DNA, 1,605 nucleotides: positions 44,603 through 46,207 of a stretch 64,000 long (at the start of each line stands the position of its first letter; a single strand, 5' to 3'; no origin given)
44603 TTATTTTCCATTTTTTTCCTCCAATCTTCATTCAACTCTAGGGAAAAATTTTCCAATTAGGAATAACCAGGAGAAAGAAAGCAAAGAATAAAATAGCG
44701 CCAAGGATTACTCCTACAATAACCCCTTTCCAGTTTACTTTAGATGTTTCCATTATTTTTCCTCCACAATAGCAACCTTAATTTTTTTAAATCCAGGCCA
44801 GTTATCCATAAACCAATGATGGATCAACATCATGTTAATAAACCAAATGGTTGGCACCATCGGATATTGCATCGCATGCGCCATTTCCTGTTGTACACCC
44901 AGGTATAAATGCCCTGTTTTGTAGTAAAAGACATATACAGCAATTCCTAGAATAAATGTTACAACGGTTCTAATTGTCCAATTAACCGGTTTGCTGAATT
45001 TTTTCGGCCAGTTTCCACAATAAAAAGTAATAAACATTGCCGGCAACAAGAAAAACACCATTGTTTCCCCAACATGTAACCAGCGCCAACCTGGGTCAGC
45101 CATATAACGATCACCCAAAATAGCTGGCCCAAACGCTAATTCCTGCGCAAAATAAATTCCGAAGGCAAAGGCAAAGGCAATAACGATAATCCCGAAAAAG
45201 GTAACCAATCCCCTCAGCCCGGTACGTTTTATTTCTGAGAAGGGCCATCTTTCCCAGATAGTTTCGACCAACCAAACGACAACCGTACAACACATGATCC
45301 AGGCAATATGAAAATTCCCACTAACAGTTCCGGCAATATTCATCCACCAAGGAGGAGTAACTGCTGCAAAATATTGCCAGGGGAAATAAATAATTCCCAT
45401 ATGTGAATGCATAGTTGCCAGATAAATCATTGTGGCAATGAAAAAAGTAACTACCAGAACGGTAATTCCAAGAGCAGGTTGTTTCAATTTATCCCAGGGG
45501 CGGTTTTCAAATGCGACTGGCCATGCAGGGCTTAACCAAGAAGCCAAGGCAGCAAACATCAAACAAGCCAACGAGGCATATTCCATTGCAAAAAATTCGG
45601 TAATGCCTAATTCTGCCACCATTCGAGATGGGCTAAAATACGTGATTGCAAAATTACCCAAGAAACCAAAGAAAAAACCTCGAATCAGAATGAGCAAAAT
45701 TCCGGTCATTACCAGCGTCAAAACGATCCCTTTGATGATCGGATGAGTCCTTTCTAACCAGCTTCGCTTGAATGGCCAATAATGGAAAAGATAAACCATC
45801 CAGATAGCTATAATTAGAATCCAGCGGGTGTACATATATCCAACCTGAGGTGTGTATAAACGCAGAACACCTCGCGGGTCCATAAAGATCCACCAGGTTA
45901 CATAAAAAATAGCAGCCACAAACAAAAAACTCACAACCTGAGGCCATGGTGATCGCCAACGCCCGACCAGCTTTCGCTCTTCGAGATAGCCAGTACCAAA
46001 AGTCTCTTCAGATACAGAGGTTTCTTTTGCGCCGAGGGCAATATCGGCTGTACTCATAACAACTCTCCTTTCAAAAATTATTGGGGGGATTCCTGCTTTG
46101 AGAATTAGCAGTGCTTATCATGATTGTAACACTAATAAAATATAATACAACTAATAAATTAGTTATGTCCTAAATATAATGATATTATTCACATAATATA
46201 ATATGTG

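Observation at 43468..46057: Uncharacterised translationally coupled module: polytopic Trp/His-rich membrane protein, 37-aa TM miniprotein and Tat-exported MBL-fold enzyme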

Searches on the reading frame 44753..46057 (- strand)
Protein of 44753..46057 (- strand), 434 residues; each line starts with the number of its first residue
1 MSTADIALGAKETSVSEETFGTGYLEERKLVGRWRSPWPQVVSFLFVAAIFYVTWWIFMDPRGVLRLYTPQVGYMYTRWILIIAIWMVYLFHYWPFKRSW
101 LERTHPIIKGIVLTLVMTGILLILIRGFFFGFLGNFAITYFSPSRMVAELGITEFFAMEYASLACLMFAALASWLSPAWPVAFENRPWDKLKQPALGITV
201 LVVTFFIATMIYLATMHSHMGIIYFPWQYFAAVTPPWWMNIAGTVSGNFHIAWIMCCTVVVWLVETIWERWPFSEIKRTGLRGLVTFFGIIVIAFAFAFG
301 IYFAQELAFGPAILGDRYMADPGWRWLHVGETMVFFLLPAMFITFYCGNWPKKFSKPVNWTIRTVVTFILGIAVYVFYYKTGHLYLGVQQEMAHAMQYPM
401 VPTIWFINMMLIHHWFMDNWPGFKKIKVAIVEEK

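Call 3: search_protein_families(library=pfam, proteins=[window:44753-46057:-], max_evalue=1)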
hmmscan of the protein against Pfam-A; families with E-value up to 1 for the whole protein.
window:44753-46057:- (434 aa): 0 families

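Call 4: search_protein_families(library=ncbifam, proteins=[window:44753-46057:-], max_evalue=1)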
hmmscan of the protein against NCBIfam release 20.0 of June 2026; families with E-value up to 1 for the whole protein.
window:44753-46057:- (434 aa): 0 families

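Call 5: find_homologous_proteins(query=window:44753-46057:-)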
Query window:44753-46057:- (434 aa): 433 proteins with E <= 0.001 among 8000 candidates; the best 120 are listed.
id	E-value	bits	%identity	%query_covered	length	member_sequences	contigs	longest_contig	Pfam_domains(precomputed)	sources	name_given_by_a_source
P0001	1.0e-296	1002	100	100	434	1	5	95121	-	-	-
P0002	1.4e-251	853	81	100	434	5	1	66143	-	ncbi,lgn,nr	ncbi:MAG: hypothetical protein Q7U53_01600 [Anaerolineaceae bacterium]|nr:hypothetical protein [Anae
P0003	1.5e-251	853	82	100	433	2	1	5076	-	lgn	-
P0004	3.6e-251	852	82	100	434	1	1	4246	-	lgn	-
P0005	5.0e-250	848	80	100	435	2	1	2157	-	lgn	-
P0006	4.5e-247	839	79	100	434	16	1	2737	-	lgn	-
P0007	5.5e-247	838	80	99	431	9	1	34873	-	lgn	-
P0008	1.5e-245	834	80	100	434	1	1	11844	-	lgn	-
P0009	4.2e-244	829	79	98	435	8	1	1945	-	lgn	-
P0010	1.3e-243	827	79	100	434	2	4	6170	-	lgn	-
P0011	5.7e-243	825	78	100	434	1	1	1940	-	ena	-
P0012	2.1e-233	793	75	100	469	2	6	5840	-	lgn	-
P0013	4.5e-207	707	69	95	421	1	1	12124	-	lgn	-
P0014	7.8e-205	699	65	99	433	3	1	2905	-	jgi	-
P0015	3.7e-204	697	66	99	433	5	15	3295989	-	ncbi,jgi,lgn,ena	jgi:AAT family amino acid transporter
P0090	5.4e-179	614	62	95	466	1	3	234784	-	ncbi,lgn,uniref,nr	ncbi:hypothetical protein [Desulfonatronovibrio hydrogenovorans]|uniref:hypothetical protein n=1 Tax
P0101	1.0e-177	610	61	96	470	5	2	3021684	-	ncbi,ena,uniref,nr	ncbi:hypothetical protein [uncultured Desulfuromusa sp.]|uniref:hypothetical protein n=1 Tax=uncultu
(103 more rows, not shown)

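Call 7: search_solved_structures(query=window:44753-46057:-, max_evalue=10)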
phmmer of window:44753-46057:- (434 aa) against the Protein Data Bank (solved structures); distinct sequences matched with E-value up to 10: 0.

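Call 8: find_encoding_contigs(protein=P0015, flank=8000, max_places=3)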
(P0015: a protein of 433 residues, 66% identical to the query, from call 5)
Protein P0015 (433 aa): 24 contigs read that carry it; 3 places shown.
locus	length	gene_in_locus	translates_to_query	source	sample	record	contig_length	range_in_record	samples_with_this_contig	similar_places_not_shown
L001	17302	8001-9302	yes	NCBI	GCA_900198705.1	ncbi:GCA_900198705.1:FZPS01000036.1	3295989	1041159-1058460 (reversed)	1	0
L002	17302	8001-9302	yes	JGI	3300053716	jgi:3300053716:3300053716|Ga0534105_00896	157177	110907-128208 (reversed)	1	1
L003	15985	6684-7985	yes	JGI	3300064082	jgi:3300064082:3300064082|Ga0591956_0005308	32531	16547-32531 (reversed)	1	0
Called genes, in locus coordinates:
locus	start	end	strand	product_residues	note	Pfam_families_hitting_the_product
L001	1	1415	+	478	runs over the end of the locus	PF00672:HAMP, PF00512:HisKA, PF02518:HATPase_c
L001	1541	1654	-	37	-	-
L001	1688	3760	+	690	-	PF13360:PQQ_2 (weak), PF23414:Beta-prop_EML_2 (faint), PF24506:KNTC1_N (faint), PF10646:Germane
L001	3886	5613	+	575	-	PF03485:Arg_tRNA_synt_N, PF00750:tRNA-synt_1d, PF05746:DALR_1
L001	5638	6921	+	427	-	PF02403:Seryl_tRNA_N, PF00587:tRNA-synt_2b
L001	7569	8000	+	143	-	-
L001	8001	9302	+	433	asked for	-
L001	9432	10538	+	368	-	PF00753:Lactamase_B (weak)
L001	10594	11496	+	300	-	-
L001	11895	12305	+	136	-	PF01555:N6_N4_Mtase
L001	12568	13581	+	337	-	PF06723:MreB_Mbl, PF00022:Actin (weak), PF00012:HSP70 (weak), PF14450:FtsA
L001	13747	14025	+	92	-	PF00828:Ribosomal_L27A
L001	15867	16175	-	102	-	-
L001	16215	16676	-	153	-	PF13560:HTH_31, PF01381:HTH_3, PF12844:HTH_19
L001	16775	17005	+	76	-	PF01381:HTH_3, PF12844:HTH_19, PF13560:HTH_31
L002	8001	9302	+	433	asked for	-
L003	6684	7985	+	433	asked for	-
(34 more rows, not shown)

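Call 9: find_encoding_contigs(protein=P0090, flank=8000, max_places=2)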
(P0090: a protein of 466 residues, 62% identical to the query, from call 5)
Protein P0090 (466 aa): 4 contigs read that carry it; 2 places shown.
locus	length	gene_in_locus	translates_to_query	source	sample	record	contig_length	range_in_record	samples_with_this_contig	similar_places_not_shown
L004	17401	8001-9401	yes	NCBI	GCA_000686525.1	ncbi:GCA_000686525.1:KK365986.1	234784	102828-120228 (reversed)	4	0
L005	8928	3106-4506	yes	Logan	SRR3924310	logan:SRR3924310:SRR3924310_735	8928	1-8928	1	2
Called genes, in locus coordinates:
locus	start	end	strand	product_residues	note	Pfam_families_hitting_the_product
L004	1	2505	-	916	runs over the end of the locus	PF00989:PAS, PF08447:PAS_3 (weak), PF13426:PAS_9, PF00989:PAS (weak), PF08447:PAS_3, PF13426:PAS_9 (weak), PF02518:HATPase_c, PF00072:Response_reg, +3 more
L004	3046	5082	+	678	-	PF02743:dCache_1, PF00672:HAMP, PF00015:MCPsignal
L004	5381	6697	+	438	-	PF13426:PAS_9 (weak)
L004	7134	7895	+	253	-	PF00392:GntR, PF07729:FCD (weak)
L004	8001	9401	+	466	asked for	-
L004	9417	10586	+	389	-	-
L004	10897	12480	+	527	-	PF02492:cobW, PF07683:CobW_C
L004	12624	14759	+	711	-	PF02743:dCache_1, PF00672:HAMP, PF00015:MCPsignal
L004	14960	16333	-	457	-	PF01656:CbiA, PF10609:ParA, PF13614:AAA_31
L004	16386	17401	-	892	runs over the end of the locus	PF08668:HDOD, PF00512:HisKA, PF02518:HATPase_c, PF00072:Response_reg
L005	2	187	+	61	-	?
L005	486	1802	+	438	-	PF13426:PAS_9 (weak)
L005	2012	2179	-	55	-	-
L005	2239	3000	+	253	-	PF00392:GntR, PF07729:FCD (weak)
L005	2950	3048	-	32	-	-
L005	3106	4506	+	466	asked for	-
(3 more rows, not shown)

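Call 10: find_encoding_contigs(protein=P0101, flank=8000, max_places=2)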
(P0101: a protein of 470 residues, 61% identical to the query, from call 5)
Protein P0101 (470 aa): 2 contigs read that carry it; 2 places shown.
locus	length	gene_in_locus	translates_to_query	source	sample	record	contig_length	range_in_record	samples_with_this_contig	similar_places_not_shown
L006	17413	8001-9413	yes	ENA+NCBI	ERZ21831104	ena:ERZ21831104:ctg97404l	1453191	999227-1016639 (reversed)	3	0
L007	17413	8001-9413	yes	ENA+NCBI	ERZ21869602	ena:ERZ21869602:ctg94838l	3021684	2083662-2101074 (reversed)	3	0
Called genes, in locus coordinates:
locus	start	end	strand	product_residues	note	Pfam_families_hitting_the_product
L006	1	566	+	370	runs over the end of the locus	PF00561:Abhydrolase_1, PF12146:Hydrolase_4 (faint)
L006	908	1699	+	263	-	PF00753:Lactamase_B, PF23023:Anti-Pycsar_Apyc1, PF12706:Lactamase_B_2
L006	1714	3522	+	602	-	PF27907:CHP04442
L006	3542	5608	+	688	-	PF00009:GTP_EFTU, PF03144:GTP_EFTU_D2, PF22042:EF-G_D2, PF14492:EFG_III, PF03764:EFG_IV, PF00679:EFG_C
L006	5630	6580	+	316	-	-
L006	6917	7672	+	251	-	PF00392:GntR, PF08279:HTH_11 (faint), PF07729:FCD (weak)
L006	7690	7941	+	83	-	-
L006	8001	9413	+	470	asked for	-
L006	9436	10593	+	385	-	PF00753:Lactamase_B (weak)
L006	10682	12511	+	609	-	PF02492:cobW, PF07683:CobW_C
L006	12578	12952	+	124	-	-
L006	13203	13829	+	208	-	PF01618:MotA_ExbB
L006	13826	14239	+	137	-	PF02472:ExbD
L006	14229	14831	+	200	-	PF13103:TonB_2, PF03544:TonB_C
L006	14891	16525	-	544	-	PF00005:ABC_tran, PF02463:SMC_N (faint), PF03193:RsgA_GTPase (faint), PF13555:AAA_29 (faint), PF01926:MMR_HSR1 (faint), PF13304:AAA_21 (faint), PF12848:ABC_tran_Xtn, PF00005:ABC_tran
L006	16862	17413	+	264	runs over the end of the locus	PF00106:adh_short, PF08659:KR, PF23441:SDR (weak), PF13561:adh_short_C2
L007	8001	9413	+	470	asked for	-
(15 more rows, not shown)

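Call 22: find_encoding_contigs(protein=P0001, flank=10000, max_places=3)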
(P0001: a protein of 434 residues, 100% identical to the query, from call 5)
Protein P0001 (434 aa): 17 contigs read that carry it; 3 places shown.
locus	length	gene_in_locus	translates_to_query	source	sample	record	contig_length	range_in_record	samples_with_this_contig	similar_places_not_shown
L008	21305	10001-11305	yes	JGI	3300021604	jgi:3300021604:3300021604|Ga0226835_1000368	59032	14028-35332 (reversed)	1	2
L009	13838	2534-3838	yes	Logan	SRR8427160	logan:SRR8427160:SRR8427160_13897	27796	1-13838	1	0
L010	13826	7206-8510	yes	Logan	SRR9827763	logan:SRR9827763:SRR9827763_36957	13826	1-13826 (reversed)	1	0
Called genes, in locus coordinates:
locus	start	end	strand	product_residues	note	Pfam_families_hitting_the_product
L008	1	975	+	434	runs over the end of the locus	PF00483:NTP_transferase, PF24894:Hexapep_GlmU (faint), PF25247:LbH_GLGC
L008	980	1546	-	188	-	PF01351:RNase_HII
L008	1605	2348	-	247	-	PF00535:Glycos_transf_2, PF10111:Glyco_tranf_2_2 (weak)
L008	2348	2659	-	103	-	-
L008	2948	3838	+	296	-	PF00756:Esterase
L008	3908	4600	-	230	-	PF16158:N_BRCA1_IG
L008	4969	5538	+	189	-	-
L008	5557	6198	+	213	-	PF00072:Response_reg, PF00196:GerE, PF08281:Sigma70_r4_2 (weak)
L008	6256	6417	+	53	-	-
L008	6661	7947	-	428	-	PF02812:ELFV_dehydrog_N, PF00208:ELFV_dehydrog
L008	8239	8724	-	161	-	-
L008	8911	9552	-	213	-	PF13560:HTH_31, PF01381:HTH_3, PF12844:HTH_19 (weak), PF13443:HTH_26 (weak), PF07883:Cupin_2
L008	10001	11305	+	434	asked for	-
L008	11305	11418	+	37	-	-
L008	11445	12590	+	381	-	PF00753:Lactamase_B (weak)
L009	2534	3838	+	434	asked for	-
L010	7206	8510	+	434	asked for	-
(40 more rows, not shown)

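Call 24: search_protein_representatives(alignment_id=A1)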
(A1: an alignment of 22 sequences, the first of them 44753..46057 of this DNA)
Query: 22 sequences, 472 profile positions. Proteins with E-value up to 0.001 (for the whole library): 171; up to 1e-10: 116; up to 1e-30: 45. The best 150 are listed.
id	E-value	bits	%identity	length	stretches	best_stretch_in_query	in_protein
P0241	8.0e-229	776.8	-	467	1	4-471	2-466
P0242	8.1e-145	499.8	-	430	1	4-413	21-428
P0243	8.5e-144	496.4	-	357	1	19-275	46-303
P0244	3.0e-133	461.6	-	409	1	5-264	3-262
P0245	2.8e-122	425.5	-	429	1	4-413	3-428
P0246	6.0e-109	381.5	-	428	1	4-413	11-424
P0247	9.3e-102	357.8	-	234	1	10-228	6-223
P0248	3.2e-95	336.3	-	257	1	9-207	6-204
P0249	4.5e-91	322.6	-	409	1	7-408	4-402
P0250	1.3e-89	317.7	-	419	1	9-413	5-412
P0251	8.4e-85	301.9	-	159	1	6-162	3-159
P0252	3.0e-83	296.8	-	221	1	215-425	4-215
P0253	1.7e-74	267.9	-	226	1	5-167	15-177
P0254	8.9e-72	258.9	-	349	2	115-271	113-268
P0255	2.9e-69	250.7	-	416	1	6-413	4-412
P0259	9.2e-63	229.2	-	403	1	28-407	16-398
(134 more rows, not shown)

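Call 25: predict_structure(alignment_id=A1)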
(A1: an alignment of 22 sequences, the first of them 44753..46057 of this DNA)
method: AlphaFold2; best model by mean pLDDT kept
length: 434 residues; sequences in the alignment: 22
mean_pLDDT: 67.6   pTM: 0.68
mean pLDDT of the five models: 67.6, 67.1, 65.6, 62.4, 57.6
residues with pLDDT >= 90: 25; 70-90: 211; 50-70: 102; < 50: 96
segments of 3 or more residues with pLDDT < 50: 1-32, 217-235, 241-244, 311-322, 387-397, 419-434
pLDDT, mean of each block of 10 residues (from residue 1): 35 36 43 58 77 69 56 72 70 60 69 81 85 71 77 71 76 75 77 79 83 59 42 47 55 81 84 89 90 89 70 42 61 83 79 88 91 79 54 49 69 59 38 40
secondary structure, 60 per line:
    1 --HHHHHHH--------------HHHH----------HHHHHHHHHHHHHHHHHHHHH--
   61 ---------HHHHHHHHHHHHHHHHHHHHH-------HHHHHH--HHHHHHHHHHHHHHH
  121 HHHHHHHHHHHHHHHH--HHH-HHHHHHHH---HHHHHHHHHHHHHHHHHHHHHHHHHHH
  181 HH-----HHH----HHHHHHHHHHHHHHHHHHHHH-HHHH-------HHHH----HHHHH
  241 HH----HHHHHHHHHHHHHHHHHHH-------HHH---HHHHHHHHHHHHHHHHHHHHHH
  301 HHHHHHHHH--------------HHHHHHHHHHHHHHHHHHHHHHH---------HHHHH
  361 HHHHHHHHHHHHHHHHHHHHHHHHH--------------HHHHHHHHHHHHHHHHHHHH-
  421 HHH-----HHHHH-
elements in order: H3-9 H24-27 H38-58 H70-90 H98-103 H106-136 H143-150 H154-182 H195-215 H217-220 H228-231 H236-242 H247-265 H279-309 H324-346 H356-385 H400-419 H429-433

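Call 26: find_related_loci(query=A1, collection=genome_contigs, flank=8000)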
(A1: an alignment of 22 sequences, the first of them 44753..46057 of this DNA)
Query A1 (434 aa) in genome_contigs; peptide patterns used: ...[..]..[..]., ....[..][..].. (x = any residue, [..] = any of these).
270 stretches matched a pattern; 242 encode a relative of the query (tblastn E <= 1e-3); the best 80 are kept; 80 distinct loci.
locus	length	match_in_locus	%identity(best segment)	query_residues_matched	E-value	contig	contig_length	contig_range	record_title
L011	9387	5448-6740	82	1-432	0e+0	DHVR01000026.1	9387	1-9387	MAG TPA_asm: Leptolinea sp. UBA5203 UBA5203_contig_14622, whole genome shotgun sequence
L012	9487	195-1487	79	1-432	0e+0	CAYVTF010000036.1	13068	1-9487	MAG TPA_asm: uncultured Anaerolinea sp. isolate binchicken_co117_474 genome assembly, contig: NODE_8719_length_13068_cov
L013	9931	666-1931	80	1-423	0e+0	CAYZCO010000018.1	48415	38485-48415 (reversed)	MAG TPA_asm: uncultured Leptolinea sp. isolate binchicken_co27_189 genome assembly, contig: NODE_1252_length_48415_cov_2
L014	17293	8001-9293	81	1-432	0e+0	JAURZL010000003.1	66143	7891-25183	MAG: Anaerolineaceae bacterium isolate E6_concoct.bin.151 E6_k141_142600, whole genome shotgun sequence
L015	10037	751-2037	66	3-430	0e+0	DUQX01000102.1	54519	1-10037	MAG TPA_asm: Bacillota bacterium isolate AS08sgBPME_442 200721_AS08, whole genome shotgun sequence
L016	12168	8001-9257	66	14-432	0e+0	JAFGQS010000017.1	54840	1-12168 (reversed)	MAG: Deltaproteobacteria bacterium isolate Zod_Metabat.781 k87_501895, whole genome shotgun sequence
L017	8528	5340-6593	65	17-434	0e+0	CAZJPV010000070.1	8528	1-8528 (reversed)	MAG TPA_asm: uncultured Syntrophaceae bacterium isolate SRP098346_co1_215 genome assembly, contig: NODE_11165_length_852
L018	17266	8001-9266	64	17-434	0e+0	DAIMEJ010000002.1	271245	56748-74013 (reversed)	MAG TPA_asm: Syntrophales bacterium isolate CTOTU18575 NODE_25_length_271245_cov_27.461370, whole genome shotgun sequenc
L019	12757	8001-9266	65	11-432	0e+0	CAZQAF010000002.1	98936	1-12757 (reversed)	MAG TPA_asm: uncultured Desulfobacteraceae bacterium isolate binchicken_co224_214 genome assembly, contig: NODE_68_lengt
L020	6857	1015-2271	65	14-432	0e+0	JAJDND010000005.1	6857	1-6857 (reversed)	MAG: Desulfobacterales bacterium isolate ALJrbin.15 k141_4115182, whole genome shotgun sequence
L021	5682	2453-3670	66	17-422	0e+0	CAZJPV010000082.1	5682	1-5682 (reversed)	MAG TPA_asm: uncultured Syntrophaceae bacterium isolate SRP098346_co1_215 genome assembly, contig: NODE_20871_length_568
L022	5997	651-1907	64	9-427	0e+0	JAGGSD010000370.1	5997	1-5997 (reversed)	MAG: Syntrophobacterales bacterium isolate AUK013 PB_MANV_013_c_000000001158, whole genome shotgun sequence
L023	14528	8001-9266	63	11-432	0e+0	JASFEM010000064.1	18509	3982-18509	MAG: Syntrophobacterales bacterium isolate D0606M12metaG_Bin_34 D0606M12metaG_FD_scaffold_639_c1, whole genome shotgun s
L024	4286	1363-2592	67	18-427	0e+0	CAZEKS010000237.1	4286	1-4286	MAG TPA_asm: uncultured Syntrophaceae bacterium isolate binchicken_co189_49 genome assembly, contig: NODE_28618_length_4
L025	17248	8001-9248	64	18-433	0e+0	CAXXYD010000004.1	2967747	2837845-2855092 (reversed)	MAG: Desulfosarcinaceae bacterium isolate d8a7a971-57cf-42a0-aaa7-90f8cedb306c genome assembly, contig: contig_4, whole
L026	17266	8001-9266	64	11-432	0e+0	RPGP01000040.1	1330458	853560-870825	MAG: Desulfobacteraceae bacterium Eth-SRB1 Scaffold78_pilon, whole genome shotgun sequence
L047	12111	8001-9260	65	9-427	0e+0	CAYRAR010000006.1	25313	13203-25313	MAG TPA_asm: uncultured Thermodesulfobacteriota bacterium isolate SRP338002_co1_158 genome assembly, contig: NODE_1794_l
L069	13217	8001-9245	61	18-432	4e-179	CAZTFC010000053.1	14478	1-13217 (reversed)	MAG TPA_asm: uncultured bacterium isolate binchicken_co43_350 genome assembly, contig: NODE_7502_length_14478_cov_44.016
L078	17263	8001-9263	61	12-432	2e-178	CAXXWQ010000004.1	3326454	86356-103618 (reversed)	MAG: uncultured Desulfosarcina sp. isolate addc1e71-6912-457b-9547-3a5b1613f324 genome assembly, contig: contig_4, whole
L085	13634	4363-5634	60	9-432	1e-177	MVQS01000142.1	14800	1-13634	MAG: Syntrophaceae bacterium PtaB.Bin038 A4E67_contig000142, whole genome shotgun sequence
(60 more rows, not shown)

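Call 29: fold_search(model_id=the predicted structure, library=pdb)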
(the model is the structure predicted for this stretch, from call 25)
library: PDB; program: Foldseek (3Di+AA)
matches with E <= 10: 578; with E <= 0.001: 0
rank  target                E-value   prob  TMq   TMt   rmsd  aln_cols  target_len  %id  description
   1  9ucp_A                9.3e-02  0.51  0.21  0.23  20.8       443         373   11  cryo-EM structure of M1 muscarinic acetylcholine receptor-alpha5 helix of G11 protein complex bound to iperoxo and nan (released 2025-10-29)
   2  9lxp_R                1.3e-01  0.69  0.22  0.26  12.6       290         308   10  A Cryo-EM structure of LA-PTH-PTH1R-Beta-arrestin1 complex (state 2 conformation) (released 2026-03-04)
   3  9ly2_R                1.8e-01  0.80  0.24  0.27  11.8       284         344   10  A Cryo-EM structure of LA-PTH-PTH1R-V2RT-Beta-arrestin1 complex (state 1 conformation) (released 2026-03-04)
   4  8uwl_A                2.0e-01  0.63  0.23  0.31  12.8       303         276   12  5-HT2AR bound to Lisuride in complex with a mini-Gq protein and an active-state stabilizing single-chain variable frag (released 2024-05-29)
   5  9lrc                  2.3e-01  0.66  0.24  0.31  12.6       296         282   12  Cryo-EM structure of the histamine H4 receptor-Gi protein complex (Receptor focused) (released 2025-06-11)
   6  8yw5_R                2.3e-01  0.51  0.23  0.25  14.3       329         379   11  Cryo-EM structure of the retatrutide-bound human GCGR-Gs complex (released 2024-08-07)
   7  7vvl_R                2.4e-01  0.51  0.20  0.23  12.0       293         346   12  PTH-bound human PTH1R in complex with Gs (class2) (released 2022-08-03)
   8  8b4o_A                2.7e-01  0.18  0.15  0.15  19.3       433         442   12  Cryo-EM structure of cytochrome bd oxidase from C. glutamicum (released 2022-12-28)
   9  8wpl_D                2.7e-01  0.14  0.14  0.10  28.2       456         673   11  Cryo-EM structure of the human TRPC1/C4 heteromer (released 2024-10-16)
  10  7cz5_R                2.8e-01  0.51  0.21  0.28  12.7       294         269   10  Cryo-EM structure of the human growth hormone-releasing hormone receptor-Gs protein complex (released 2020-11-18)
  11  6p9x_R                2.9e-01  0.47  0.21  0.28  12.7       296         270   10  CRF1 Receptor Gs GPCR protein complex with CRF1 peptide (released 2020-02-05)
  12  4doj_C                3.0e-01  0.13  0.15  0.14  22.9       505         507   11  Crystal structure of BetP in outward-facing conformation (released 2012-06-06)
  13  6uus_R                3.2e-01  0.41  0.21  0.25  12.6       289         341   11  CryoEM Structure of the active Adrenomedullin 2 receptor G protein complex with adrenomedullin peptide (released 2020-04-01)
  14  8hn8_R                3.3e-01  0.54  0.22  0.30  13.0       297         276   12  Cryo-EM structure of ligand histamine-bound Histamine H4 receptor Gi complex (released 2023-12-20)
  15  9ly3_R                3.4e-01  0.57  0.23  0.27  11.9       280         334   12  A Cryo-EM structure of LA-PTH-PTH1R-V2RT-Beta-arrestin1 complex (state 2 conformation) (released 2026-03-04)
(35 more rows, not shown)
